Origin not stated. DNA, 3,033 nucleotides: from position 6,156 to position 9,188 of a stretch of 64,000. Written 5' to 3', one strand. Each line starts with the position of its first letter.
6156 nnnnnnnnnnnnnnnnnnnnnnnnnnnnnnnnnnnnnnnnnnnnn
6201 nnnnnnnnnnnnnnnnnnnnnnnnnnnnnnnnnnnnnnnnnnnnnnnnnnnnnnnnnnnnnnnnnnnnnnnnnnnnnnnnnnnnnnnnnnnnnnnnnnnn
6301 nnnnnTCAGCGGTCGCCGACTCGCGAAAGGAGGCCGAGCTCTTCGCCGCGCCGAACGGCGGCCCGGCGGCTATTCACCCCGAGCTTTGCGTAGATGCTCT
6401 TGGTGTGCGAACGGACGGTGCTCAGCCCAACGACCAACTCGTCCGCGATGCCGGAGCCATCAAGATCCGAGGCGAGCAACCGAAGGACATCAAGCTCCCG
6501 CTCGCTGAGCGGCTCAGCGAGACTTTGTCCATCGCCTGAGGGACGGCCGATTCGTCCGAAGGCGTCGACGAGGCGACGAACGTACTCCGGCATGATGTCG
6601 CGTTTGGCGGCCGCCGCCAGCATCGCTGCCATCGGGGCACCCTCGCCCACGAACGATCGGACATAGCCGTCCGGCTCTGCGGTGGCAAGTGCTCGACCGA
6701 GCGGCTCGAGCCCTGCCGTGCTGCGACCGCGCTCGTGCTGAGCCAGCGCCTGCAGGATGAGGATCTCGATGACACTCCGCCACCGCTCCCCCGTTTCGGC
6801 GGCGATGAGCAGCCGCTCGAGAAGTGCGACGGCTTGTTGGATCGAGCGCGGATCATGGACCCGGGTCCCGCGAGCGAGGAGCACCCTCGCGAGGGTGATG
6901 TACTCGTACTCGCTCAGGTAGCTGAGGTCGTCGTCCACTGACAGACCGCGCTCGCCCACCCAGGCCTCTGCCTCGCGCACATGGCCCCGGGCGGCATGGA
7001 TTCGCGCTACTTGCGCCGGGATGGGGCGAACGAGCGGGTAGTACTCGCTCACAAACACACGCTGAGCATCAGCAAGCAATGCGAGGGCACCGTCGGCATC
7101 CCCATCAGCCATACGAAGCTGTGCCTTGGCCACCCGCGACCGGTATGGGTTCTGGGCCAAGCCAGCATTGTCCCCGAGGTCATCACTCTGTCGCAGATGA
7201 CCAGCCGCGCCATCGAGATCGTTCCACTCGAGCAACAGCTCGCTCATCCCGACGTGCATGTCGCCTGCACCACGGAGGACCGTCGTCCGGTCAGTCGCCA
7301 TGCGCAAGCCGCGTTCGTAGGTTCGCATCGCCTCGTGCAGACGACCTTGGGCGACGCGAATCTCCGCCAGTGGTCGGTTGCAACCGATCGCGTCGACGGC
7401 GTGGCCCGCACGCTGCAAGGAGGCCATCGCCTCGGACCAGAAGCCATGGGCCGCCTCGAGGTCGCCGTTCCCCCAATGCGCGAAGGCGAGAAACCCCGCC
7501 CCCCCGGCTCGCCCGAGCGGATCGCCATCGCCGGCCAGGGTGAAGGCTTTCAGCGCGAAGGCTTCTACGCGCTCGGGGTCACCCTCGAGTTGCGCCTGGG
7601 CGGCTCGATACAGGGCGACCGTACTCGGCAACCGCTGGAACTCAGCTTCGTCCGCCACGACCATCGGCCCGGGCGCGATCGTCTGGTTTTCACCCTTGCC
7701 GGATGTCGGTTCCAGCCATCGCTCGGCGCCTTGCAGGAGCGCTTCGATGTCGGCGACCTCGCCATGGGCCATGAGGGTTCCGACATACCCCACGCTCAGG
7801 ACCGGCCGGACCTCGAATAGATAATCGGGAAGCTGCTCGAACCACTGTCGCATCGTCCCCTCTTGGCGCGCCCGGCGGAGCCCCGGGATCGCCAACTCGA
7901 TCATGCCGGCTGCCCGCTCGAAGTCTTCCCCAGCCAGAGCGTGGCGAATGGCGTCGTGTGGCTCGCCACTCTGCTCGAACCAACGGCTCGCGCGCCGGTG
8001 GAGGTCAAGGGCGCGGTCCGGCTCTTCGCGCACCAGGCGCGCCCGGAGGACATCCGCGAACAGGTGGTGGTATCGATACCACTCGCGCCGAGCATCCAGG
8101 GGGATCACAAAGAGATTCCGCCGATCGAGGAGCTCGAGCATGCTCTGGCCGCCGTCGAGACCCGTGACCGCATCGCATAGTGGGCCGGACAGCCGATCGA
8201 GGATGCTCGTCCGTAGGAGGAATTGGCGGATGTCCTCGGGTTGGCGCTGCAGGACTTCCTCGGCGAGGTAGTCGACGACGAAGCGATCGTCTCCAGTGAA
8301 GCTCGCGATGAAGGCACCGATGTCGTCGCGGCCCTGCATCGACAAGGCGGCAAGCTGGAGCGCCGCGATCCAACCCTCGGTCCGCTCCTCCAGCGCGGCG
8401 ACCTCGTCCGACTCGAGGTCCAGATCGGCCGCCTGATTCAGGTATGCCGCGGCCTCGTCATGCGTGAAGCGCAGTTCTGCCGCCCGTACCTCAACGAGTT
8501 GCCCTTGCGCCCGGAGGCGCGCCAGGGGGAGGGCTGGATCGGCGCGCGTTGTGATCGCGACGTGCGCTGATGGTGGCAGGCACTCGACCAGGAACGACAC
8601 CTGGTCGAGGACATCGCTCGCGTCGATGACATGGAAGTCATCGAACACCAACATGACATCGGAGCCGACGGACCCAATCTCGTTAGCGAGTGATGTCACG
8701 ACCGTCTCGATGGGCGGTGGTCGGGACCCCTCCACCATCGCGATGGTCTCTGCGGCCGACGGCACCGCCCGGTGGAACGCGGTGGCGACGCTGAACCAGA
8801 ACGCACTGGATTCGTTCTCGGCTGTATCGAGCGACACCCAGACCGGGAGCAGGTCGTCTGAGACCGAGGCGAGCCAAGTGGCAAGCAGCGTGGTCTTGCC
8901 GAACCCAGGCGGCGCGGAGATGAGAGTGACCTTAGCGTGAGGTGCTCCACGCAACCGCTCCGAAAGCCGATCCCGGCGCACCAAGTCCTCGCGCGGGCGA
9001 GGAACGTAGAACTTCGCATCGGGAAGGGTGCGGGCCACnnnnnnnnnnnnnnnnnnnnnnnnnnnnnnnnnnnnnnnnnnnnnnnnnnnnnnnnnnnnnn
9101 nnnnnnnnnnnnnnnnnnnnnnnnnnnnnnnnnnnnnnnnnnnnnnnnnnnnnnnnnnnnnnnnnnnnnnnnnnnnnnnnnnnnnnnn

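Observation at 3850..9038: Cassette copy a: LAL regulator - small protein - extra membrane protein - DUF4386 - F420-type nitroreductase, inverted at the distal island end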

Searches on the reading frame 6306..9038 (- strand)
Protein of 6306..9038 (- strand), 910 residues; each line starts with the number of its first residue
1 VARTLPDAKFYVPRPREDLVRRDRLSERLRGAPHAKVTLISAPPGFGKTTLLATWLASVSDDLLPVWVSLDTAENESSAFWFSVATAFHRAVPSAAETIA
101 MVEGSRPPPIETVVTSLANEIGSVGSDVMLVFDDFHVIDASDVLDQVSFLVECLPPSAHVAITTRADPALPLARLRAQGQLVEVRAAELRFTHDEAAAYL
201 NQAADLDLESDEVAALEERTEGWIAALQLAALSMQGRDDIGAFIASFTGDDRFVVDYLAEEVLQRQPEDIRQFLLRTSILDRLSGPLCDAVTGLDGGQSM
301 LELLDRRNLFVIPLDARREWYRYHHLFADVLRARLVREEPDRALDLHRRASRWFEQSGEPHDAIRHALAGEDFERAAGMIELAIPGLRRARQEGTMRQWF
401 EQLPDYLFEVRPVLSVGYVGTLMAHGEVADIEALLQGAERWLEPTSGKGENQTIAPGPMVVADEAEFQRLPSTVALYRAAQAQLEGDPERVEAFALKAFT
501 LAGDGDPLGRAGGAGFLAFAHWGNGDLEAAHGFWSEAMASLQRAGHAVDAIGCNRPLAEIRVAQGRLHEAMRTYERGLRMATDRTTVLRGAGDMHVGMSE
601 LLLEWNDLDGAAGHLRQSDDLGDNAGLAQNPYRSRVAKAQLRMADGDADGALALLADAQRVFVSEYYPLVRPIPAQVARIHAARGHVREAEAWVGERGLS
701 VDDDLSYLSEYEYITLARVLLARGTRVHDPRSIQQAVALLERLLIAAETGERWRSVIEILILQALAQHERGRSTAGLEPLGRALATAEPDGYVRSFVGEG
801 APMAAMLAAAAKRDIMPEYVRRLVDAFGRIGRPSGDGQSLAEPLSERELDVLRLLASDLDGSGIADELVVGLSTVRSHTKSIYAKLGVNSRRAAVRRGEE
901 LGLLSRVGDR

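Call 6: search_protein_families(library=pfam, proteins=[window:6306-9038:-], max_evalue=0.01)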
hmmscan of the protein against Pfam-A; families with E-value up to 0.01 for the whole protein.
window:6306-9038:- (910 aa): 7 families
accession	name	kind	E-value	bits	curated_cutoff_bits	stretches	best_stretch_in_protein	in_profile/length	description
PF17874.7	TPR_MalT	-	8.2e-65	219.7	45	1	473-813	2-336/336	MalT-like TPR region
PF00196.25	GerE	-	1.7e-12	47.2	23.5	1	843-896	2-55/57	Bacterial regulatory proteins, luxR family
PF13191.12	AAA_16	-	0.00026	22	32.6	1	24-161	15-165/167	AAA ATPase domain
PF13424.12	TPR_12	-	0.0008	20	30.1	1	517-582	9-76/77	Tetratricopeptide repeat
PF05729.18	NACHT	-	0.001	19.3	26.7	1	39-200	4-160/167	NACHT domain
PF13401.12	AAA_22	-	0.0018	19.1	27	1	34-152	4-109/130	AAA domain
PF13481.12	AAA_25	-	0.0034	17.4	27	0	23-62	20-60/195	AAA domain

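Call 7: search_protein_families(library=ncbifam, proteins=[window:6306-9038:-], max_evalue=0.01)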
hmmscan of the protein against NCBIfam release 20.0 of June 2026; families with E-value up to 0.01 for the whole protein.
window:6306-9038:- (910 aa): 12 families
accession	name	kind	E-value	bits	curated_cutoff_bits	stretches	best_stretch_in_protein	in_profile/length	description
NF003420.0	PRK04841.1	equivalog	2.2e-110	370.1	537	2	7-822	4-796/903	HTH-type transcriptional regulator MalT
NF041232.1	BagY_FevT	exception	7.1e-09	35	700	1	843-895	296-348/367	LuxR family transcriptional regulator BagY/FevT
NF047785.1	respo_reg_MadR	equivalog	2.7e-07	30.1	300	1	841-904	146-209/209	MadR family response regulator transcription factor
NF007403.0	PRK09935.1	equivalog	7.4e-07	29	271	1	837-890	143-196/210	fimbria biosynthesis transcriptional regulator FimZ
NF007708.0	PRK10403.1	equivalog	8.1e-06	25.4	343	1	787-894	101-204/215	nitrate/nitrite response regulator protein NarP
NF007935.0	PRK10651.1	equivalog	1.2e-05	24.6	250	1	791-894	105-206/216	two-component system response regulator NarL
NF052366.1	photon_PedR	equivalog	2.9e-05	24.1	120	1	844-897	3-56/74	photosynthetic electron transport-dependent transcriptional regulator PedR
NF041673.1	transregRamA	equivalog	8.9e-05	21.7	500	1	844-904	219-279/280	acetate metabolism transcriptional regulator RamA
NF052445.1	RespRegMctR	equivalog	0.00015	21.3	300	1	840-893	141-194/205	two-component system response regulator MctR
TIGR03541.1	reg_near_HchA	equivalog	0.00047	19.7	215.6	1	841-898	169-226/232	PA1136 family autoinducer-binding transcriptional regulator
NF008098.0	PRK10840.1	equivalog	0.00063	19.3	235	1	805-891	118-198/216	response regulator transcription factor RcsB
TIGR03020.2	EpsA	equivalog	0.00084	19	170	1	831-897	179-244/247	XrtB/PEP-CTERM-associated transcriptional regulator EpsA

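Call 76: search_protein_families(library=padloc, proteins=[window:6306-9038:-], max_evalue=0.001)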
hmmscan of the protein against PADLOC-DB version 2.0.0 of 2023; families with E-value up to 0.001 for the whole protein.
window:6306-9038:- (910 aa): 1 family
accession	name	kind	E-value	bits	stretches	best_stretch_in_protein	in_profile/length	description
PDLC01855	CARF3--CARF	-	7.2e-06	23.9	1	838-885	212-259/288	-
